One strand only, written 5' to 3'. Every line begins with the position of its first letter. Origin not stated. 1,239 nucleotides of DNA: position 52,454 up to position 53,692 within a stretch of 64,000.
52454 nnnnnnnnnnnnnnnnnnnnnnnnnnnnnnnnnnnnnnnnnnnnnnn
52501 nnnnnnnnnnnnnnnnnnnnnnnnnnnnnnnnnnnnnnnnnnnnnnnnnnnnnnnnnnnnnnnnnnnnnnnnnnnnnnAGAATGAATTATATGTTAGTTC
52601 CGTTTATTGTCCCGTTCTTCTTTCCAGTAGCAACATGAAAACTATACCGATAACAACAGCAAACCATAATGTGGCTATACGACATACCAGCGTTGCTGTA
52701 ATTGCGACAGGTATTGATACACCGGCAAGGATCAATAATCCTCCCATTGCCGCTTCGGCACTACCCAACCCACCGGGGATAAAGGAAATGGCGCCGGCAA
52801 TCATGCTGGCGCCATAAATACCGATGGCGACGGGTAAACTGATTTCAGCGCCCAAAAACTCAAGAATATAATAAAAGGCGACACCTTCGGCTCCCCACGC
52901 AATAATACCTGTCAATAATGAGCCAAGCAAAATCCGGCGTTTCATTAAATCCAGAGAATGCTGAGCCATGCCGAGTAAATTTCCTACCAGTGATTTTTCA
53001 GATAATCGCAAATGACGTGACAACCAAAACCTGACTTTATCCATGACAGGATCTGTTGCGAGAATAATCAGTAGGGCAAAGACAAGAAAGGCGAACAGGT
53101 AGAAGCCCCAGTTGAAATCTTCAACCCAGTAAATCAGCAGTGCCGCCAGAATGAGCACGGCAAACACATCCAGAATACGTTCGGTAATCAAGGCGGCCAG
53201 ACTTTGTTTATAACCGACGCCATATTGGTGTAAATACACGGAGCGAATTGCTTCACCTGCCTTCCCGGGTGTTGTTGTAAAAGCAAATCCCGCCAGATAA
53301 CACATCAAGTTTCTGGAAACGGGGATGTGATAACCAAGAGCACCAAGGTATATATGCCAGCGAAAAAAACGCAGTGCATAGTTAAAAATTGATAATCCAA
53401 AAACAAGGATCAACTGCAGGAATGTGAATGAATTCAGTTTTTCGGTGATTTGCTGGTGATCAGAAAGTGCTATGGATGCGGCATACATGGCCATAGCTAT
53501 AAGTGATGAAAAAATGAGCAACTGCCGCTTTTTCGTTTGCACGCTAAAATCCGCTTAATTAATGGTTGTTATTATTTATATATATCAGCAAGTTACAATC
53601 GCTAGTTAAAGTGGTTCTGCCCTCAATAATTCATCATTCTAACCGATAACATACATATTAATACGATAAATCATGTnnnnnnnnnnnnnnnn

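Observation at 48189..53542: Mycobacterial-type polyprenyl-phospho-arabinofuranose (DPA-like) donor pathway plus GT-C transferase in a Gram-negative sulfur oxidizer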

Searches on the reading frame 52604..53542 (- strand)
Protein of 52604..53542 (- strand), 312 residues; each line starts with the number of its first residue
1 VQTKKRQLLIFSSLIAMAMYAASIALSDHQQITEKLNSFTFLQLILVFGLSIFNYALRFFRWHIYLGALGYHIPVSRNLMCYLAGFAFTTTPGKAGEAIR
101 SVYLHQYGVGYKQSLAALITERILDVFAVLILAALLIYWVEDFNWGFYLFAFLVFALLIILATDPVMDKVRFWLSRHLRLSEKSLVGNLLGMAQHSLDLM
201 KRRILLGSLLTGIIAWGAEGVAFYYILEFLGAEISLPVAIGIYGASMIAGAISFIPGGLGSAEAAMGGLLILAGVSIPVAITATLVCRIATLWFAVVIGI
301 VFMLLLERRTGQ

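Call 3: search_protein_families(library=pfam, proteins=[window:52604-53542:-], max_evalue=0.01)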
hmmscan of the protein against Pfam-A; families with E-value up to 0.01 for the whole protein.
window:52604-53542:- (312 aa): 1 family
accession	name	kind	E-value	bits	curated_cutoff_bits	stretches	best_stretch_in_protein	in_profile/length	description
PF03706.18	LPG_synthase_TM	-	3.2e-47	161.9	33.4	1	15-299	3-302/302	Lysylphosphatidylglycerol synthase TM region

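Call 4: search_protein_families(library=ncbifam, proteins=[window:52604-53542:-], max_evalue=0.01)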
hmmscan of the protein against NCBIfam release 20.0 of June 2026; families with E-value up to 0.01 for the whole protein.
window:52604-53542:- (312 aa): 3 families
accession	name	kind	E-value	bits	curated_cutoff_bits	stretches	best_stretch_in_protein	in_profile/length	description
TIGR00374.1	TIGR00374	subfamily_domain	3.4e-28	99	43.2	1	14-309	2-316/323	flippase-like domain-containing protein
NF033480.1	bifunc_MprF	equivalog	6.9e-15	54.4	600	1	8-309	6-300/841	bifunctional lysylphosphatidylglycerol flippase/synthetase MprF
NF053789.1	GlcN_PG_flip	equivalog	3.6e-13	49.5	320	1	6-309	4-321/327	glucosaminyl phosphatidylglycerol flippase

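Call 57: search_dna_similar(query=window:52604-53542:-, collection=plasmids, mode=protein, max_rows=25, max_evalue=1e-8)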
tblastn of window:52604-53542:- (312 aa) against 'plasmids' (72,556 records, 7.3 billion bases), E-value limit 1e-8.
Records with a match: 6; places in all: 6; records where one place covers at least 80% of the query: 3.
Best place of each record, by identity: <60% 6.
By first word of the organism name: Natronococcus 2; Leisingera 1; Indioceanicola 1; Haloterrigena 1; Halostagnicola 1.
By predicted mobility (MOB-suite, as given by PLSDB): non-mobilizable 6.
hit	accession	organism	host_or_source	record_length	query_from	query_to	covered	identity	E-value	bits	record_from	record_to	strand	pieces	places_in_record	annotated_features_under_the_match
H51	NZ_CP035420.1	Leisingera sp. NJS204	cell culture,Marine Biofilm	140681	20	301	90%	38.4%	4e-39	153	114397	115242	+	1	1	lysylphosphatidylglycerol synthase transmembrane domain-containing ...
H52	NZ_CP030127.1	Indioceanicola profundi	sediment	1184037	47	308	84%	32.5%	1e-19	97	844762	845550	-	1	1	none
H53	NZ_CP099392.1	Natronococcus sp. CG52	cell culture,salt lake sediment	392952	2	305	97%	27.3%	1e-23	108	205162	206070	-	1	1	lysylphosphatidylglycerol synthase transmembrane domain-containing ...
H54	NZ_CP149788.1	Haloterrigena sp. KLK7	cell culture,salt lake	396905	194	312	38%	39.2%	7e-11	71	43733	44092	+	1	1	lysylphosphatidylglycerol synthase transmembrane domain-containing ...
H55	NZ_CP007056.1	Halostagnicola larsenii XH-48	-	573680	194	299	34%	39.6%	4e-13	77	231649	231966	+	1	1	lysylphosphatidylglycerol synthase transmembrane domain-containing ...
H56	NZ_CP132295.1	Natronococcus sp. AD-5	cell culture,sediment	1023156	194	304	36%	37.8%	6e-13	77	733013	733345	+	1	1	record has no annotation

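Call 58: get_annotated_region(hit=H51, flank=7000)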
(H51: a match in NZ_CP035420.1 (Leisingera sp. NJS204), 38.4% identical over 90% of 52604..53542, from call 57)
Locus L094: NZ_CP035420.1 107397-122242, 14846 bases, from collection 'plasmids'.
description: Leisingera sp. NJS204 plasmid unnamed3, complete sequence
organism: Leisingera sp. NJS204 (NCBI taxid 2508307)
taxonomy: Bacteria; Pseudomonadota; Alphaproteobacteria; Rhodobacterales; Roseobacteraceae; Leisingera; Leisingera sp. NJS204
host: -; source: cell culture,Marine Biofilm; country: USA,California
typing (MOB-suite, as given by PLSDB): non-mobilizable; replicon rep_cluster_735
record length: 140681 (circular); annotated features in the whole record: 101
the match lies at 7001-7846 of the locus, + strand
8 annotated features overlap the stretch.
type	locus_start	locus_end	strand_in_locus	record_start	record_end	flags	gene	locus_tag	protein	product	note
CDS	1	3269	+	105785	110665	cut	-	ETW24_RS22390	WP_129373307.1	tandem-95 repeat protein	-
CDS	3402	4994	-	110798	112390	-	-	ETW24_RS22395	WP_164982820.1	hypothetical protein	-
CDS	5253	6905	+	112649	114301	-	-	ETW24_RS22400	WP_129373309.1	hypothetical protein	-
CDS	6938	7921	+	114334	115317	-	-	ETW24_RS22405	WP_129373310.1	lysylphosphatidylglycerol synthase transmembrane domain-containing protein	-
CDS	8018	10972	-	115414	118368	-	-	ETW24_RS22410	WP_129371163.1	SdrD B-like domain-containing protein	-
CDS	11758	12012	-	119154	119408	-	-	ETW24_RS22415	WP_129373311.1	hypothetical protein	-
CDS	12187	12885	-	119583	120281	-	-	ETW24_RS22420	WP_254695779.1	YjbF family lipoprotein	-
CDS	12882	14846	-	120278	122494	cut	-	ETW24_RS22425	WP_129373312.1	YjbH domain-containing protein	-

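Call 59: get_annotated_region(hit=H52, flank=7000)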
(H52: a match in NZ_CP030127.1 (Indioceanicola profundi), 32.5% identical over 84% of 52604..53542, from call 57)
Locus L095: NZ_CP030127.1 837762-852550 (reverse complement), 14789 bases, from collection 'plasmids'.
description: Indioceanicola profundi strain SCSIO 08040 plasmid unnamed1, complete sequence
organism: Indioceanicola profundi (NCBI taxid 2220096)
taxonomy: Bacteria; Pseudomonadota; Alphaproteobacteria; Rhodospirillales; Azospirillaceae; Indioceanicola; Indioceanicola profundi
host: -; source: sediment; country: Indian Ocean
typing (MOB-suite, as given by PLSDB): non-mobilizable
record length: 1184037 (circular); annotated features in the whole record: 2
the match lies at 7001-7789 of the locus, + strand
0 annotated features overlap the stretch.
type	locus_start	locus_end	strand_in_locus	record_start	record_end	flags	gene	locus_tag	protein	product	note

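Call 90: search_solved_structures(query=window:52604-53542:-, max_evalue=0.01)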
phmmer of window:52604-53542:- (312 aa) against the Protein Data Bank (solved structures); distinct sequences matched with E-value up to 0.01: 0.
